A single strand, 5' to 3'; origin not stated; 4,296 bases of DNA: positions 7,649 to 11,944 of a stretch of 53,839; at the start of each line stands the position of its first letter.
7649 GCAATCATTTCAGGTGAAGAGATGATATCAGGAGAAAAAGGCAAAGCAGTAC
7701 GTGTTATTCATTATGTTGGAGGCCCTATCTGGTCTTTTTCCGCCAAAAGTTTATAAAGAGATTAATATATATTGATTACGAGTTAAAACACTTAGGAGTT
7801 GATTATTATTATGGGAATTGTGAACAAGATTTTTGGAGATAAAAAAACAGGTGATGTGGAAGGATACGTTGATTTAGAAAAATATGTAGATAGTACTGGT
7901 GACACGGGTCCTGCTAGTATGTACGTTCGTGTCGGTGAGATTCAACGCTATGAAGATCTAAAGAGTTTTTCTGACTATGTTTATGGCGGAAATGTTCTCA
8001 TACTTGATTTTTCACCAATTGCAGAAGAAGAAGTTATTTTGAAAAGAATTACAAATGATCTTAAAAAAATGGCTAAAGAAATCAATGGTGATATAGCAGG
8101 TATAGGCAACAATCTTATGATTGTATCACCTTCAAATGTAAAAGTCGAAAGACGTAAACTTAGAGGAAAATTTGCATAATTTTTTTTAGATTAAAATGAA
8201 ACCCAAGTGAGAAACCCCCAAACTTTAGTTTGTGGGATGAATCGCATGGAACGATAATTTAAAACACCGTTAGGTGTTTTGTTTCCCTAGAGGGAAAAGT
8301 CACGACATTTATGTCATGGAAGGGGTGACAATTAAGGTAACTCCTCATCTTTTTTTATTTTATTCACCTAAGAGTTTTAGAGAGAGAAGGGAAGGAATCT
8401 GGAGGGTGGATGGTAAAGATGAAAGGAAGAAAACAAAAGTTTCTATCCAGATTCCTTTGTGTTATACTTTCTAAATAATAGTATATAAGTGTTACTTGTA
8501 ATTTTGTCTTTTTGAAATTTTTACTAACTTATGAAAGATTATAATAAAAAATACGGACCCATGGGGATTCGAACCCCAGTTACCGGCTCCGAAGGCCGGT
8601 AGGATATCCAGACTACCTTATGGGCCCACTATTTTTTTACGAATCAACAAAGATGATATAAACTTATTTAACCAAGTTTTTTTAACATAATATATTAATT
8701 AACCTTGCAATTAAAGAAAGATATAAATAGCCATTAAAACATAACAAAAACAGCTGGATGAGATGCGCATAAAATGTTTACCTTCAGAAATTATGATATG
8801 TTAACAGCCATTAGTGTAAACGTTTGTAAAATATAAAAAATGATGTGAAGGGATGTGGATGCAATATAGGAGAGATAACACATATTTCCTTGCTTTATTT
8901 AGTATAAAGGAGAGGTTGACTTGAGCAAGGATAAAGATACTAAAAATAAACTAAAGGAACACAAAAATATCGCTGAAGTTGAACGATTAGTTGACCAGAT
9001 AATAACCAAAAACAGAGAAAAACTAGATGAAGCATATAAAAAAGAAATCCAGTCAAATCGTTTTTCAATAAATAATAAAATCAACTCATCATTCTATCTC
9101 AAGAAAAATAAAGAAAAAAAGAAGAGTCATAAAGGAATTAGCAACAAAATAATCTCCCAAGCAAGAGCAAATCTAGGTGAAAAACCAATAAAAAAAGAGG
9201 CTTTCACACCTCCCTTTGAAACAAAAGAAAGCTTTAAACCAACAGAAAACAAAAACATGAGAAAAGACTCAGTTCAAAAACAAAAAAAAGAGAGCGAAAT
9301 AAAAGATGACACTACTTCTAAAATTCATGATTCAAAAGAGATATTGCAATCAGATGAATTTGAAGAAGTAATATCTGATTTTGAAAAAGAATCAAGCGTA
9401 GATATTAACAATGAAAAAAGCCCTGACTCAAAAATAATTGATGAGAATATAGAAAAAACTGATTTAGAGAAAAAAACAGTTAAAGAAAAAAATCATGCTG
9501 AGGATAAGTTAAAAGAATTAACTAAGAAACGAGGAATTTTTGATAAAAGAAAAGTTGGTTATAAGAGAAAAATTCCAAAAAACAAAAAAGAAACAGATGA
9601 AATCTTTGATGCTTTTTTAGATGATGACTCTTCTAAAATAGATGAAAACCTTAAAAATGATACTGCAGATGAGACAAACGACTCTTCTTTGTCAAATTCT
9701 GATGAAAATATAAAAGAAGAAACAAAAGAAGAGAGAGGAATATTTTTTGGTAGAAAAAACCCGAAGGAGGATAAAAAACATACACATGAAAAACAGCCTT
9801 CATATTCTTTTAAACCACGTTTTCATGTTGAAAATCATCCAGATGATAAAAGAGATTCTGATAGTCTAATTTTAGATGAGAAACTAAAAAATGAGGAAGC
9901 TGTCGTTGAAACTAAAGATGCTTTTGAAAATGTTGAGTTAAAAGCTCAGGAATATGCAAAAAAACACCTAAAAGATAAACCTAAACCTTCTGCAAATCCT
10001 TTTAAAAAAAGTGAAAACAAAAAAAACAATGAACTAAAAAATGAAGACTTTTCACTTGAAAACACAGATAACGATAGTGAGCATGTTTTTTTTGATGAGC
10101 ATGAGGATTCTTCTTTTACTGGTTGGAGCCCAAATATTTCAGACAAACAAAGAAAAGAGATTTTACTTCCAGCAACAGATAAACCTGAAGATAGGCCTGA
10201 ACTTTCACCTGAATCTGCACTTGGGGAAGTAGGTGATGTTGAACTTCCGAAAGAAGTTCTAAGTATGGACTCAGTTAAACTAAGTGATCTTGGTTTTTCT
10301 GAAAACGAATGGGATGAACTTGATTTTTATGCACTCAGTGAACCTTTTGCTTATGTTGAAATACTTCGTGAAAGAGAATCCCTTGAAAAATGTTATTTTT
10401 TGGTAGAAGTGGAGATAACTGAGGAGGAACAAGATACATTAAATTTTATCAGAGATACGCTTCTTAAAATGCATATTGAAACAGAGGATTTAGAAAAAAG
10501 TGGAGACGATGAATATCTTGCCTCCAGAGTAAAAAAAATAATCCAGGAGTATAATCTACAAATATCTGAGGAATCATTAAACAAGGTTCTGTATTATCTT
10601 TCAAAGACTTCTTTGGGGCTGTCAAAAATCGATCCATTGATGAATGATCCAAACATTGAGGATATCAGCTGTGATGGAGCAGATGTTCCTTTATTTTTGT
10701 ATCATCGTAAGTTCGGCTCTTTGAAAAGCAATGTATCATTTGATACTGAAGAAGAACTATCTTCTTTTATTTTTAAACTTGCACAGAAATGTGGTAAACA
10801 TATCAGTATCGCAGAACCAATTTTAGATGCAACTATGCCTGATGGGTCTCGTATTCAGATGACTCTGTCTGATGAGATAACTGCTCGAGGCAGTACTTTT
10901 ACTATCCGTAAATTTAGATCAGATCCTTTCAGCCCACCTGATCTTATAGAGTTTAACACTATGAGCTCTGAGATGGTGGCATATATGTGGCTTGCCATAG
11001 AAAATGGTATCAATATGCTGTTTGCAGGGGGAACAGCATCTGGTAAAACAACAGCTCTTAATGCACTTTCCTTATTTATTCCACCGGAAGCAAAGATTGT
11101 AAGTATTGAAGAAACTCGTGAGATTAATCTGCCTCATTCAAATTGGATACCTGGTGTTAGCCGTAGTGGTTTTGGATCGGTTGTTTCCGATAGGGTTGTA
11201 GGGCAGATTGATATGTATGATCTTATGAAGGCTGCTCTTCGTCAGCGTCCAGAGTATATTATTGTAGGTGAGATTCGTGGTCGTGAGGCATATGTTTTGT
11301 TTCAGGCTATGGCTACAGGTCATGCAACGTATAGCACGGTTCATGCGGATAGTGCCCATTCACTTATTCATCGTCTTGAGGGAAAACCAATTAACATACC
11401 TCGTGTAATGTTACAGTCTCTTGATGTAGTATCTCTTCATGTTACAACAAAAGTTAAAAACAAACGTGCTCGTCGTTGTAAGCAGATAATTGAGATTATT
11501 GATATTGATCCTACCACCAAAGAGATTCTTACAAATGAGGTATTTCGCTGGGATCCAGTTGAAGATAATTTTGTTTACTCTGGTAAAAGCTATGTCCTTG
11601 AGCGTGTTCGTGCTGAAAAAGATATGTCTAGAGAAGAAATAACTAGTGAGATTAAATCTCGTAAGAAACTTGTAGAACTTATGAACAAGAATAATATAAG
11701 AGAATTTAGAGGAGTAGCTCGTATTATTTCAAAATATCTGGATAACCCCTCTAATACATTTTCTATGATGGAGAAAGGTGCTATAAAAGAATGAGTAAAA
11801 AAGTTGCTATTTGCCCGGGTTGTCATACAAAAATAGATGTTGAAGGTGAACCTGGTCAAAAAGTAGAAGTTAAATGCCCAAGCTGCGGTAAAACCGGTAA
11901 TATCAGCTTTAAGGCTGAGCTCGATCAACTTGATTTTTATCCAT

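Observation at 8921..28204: Unusually elaborate type IV pilus-like locus: two ATPases, split platform, six class III-signal proteins including three giant adhesin-like 'pilins'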

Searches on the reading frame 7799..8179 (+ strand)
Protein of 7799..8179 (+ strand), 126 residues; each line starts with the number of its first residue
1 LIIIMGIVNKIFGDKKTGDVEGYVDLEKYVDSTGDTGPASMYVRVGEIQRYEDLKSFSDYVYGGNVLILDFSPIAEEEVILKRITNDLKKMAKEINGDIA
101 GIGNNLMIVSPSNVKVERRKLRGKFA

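Call 8: search_protein_families(library=pfam, proteins=[window:7799-8179:+], max_evalue=0.01)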
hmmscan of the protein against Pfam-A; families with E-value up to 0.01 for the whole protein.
window:7799-8179:+ (126 aa): 2 families
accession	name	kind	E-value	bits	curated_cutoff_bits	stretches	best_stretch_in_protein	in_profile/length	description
PF04472.17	SepF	-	2.7e-14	53.6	27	1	43-116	1-72/72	Cell division protein SepF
PF19091.5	DUF5779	-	0.0076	16.7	29.5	0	46-121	28-96/96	Family of unknown function (DUF5779)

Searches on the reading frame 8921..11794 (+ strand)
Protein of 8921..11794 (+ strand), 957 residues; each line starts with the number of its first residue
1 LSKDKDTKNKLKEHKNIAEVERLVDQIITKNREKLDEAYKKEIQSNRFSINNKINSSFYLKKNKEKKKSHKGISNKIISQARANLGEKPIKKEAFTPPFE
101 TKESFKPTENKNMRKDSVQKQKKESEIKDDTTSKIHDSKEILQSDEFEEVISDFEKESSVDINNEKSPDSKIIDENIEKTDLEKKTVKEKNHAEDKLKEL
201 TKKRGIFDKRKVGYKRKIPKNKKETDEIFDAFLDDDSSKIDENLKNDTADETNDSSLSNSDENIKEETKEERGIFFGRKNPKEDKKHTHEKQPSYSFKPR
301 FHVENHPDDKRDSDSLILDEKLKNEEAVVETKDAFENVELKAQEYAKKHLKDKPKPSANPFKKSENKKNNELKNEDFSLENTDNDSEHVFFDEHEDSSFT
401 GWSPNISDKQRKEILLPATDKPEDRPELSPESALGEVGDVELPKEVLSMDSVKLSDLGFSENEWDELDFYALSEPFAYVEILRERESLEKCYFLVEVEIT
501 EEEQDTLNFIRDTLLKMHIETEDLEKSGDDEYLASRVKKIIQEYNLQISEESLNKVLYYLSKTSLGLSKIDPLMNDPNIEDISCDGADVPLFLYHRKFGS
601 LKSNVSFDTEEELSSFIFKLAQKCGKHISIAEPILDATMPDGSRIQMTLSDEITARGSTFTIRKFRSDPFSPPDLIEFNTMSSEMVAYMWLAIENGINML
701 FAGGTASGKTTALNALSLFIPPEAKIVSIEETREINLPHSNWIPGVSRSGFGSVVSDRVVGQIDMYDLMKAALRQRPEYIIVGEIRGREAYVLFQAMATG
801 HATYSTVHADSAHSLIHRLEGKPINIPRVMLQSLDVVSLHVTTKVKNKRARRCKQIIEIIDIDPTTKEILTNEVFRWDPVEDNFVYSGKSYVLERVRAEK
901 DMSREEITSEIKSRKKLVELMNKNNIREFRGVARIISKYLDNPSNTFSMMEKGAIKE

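Call 4: search_protein_families(library=pfam, proteins=[window:8921-11794:+], max_evalue=0.01)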
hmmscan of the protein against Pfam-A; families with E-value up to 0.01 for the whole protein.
window:8921-11794:+ (957 aa): 1 family
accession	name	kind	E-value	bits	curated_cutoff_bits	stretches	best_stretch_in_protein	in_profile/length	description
PF00437.27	T2SSE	-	2.2e-34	119.1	24.9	1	603-923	36-345/370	Type II/IV secretion system protein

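Call 22: search_protein_families(library=ncbifam, proteins=[window:8921-11794:+], max_evalue=0.01)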
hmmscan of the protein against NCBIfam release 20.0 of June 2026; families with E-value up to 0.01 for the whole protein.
window:8921-11794:+ (957 aa): 17 families
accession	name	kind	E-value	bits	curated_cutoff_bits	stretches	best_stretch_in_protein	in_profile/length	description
NF058587.1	archaellum_moto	equivalog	2.3e-125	419.3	550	1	478-939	41-517/527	archaellum flagellar ATPase motor FlaI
NF053672.1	bindosome_BasE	exception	2.2e-63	214.8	1000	1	447-942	21-510/512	bindosome assembly system ATPase subunit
TIGR03819.1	heli_sec_ATPase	hypoth_equivalog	7.5e-45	153.6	373.15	1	534-821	18-299/340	TadA family conjugal transfer-associated ATPase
TIGR02788.1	VirB11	equivalog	2.6e-38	131.8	249.95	2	683-819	131-262/308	P-type DNA transfer ATPase VirB11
TIGR02782.1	TrbB_P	equivalog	2.7e-33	115.5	304.55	1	570-865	14-299/303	P-type conjugative transfer ATPase TrbB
NF010469.0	PRK13894.1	subfamily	1.3e-28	100.3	508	1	572-860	29-308/320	conjugal transfer ATPase TrbB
NF010475.0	PRK13900.1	equivalog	1.7e-28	99.6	389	2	684-819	148-279/333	type IV secretion system ATPase VirB11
NF010407.0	PRK13833.1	subfamily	1e-25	90.8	499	1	626-863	75-301/323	conjugal transfer protein TrbB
NF010425.0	PRK13851.1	equivalog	7.4e-18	64.5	461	1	684-810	150-271/344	type IV secretion system protein VirB11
NF041000.1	ATPase_ComGA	equivalog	2.9e-17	62.5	300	1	691-824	124-247/267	competence type IV pilus ATPase ComGA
NF007755.0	PRK10436.1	equivalog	1.1e-13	50.7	617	1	696-879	220-386/465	type II secretion system protein GspE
TIGR02538.1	type_IV_pilB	equivalog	6.7e-13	48.1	675.65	1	699-859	319-465/564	type IV-A pilus assembly ATPase PilB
TIGR02533.1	type_II_gspE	equivalog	1.6e-12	46.8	630.25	1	695-821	243-358/486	type II secretion system ATPase GspE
TIGR01420.1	pilT_fam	subfamily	1.8e-12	47.2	319.1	1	678-819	105-239/343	PilT/PilU family type 4a pilus ATPase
NF053534.1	T4PilAsmATPsTfpB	equivalog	1.8e-11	43.2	850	1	637-821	278-451/584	type IV pilus assembly ATPase TfpB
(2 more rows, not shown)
